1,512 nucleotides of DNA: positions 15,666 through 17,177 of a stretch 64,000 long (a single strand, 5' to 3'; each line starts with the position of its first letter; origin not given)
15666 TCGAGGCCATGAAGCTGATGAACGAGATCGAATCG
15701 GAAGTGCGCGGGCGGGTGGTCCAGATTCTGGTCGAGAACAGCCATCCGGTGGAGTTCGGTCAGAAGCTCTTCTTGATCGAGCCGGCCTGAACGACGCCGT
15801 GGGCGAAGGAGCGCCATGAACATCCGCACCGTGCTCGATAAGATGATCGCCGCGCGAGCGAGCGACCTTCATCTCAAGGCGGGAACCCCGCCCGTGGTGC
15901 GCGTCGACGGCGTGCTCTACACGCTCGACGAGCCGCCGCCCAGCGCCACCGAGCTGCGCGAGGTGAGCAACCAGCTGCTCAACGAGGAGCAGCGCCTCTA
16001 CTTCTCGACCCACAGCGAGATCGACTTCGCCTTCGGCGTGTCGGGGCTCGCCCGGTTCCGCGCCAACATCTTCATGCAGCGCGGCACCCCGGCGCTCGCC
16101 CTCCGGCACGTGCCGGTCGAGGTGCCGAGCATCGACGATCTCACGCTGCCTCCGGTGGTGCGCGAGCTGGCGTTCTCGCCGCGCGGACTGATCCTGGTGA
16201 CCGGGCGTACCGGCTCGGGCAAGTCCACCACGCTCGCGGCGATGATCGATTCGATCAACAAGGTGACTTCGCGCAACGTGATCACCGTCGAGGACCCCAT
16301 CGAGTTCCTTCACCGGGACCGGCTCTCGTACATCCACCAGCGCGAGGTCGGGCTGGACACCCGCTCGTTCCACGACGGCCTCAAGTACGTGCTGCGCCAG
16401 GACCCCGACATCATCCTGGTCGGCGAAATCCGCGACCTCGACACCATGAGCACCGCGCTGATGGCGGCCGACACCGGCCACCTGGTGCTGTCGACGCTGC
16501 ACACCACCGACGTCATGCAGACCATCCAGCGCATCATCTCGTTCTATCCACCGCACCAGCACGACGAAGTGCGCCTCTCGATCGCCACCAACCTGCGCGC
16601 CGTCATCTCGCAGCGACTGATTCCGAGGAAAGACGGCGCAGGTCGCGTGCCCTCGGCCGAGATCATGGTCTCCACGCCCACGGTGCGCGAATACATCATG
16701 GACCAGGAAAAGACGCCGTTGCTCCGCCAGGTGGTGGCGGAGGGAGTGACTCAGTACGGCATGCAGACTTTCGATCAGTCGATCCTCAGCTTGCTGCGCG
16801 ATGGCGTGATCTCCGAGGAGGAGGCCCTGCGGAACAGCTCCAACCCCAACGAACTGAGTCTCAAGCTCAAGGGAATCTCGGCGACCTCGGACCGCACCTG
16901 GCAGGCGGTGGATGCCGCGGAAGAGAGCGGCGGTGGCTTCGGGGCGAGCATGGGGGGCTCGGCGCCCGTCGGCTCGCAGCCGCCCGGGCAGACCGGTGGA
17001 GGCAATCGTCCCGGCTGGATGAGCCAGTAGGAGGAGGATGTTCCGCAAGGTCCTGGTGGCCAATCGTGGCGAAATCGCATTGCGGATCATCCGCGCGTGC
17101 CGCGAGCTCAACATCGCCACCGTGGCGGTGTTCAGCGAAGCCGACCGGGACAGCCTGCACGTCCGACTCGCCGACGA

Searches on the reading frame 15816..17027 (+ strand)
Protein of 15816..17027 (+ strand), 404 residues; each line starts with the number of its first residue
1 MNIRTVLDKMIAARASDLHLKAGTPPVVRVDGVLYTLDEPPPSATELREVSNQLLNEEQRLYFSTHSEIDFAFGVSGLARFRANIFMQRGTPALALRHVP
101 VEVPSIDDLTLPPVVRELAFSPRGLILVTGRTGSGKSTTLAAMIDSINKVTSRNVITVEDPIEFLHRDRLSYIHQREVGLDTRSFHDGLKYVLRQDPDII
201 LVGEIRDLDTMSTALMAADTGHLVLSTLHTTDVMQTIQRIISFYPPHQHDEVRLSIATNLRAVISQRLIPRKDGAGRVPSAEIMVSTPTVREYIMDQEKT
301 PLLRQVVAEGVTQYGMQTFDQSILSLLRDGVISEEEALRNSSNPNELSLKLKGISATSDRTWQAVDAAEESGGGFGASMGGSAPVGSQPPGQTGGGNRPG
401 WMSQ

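Call 13: search_protein_families(library=pfam, proteins=[window:15816-17027:+], max_evalue=0.001)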
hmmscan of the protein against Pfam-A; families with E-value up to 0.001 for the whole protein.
window:15816-17027:+ (404 aa): 6 families
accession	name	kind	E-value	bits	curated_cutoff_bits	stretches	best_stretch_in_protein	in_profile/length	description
PF00437.27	T2SSE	-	1.4e-45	156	24.9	1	77-278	90-287/370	Type II/IV secretion system protein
PF13555.12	AAA_29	-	5.6e-05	23.2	27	1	117-144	16-43/61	P-loop containing region of AAA domain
PF01580.24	FtsK_SpoIIIE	-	7.8e-05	22.7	24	1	112-147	29-63/221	FtsK/SpoIIIE family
PF13401.12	AAA_22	-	0.00011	23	27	1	122-161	4-42/130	AAA domain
PF25199.1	nSTAND_NTPase5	-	0.00045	20.5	34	0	119-167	37-85/145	Novel STAND NTPase 5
PF13476.12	AAA_23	-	0.00098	20.2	27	0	117-143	14-39/201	AAA domain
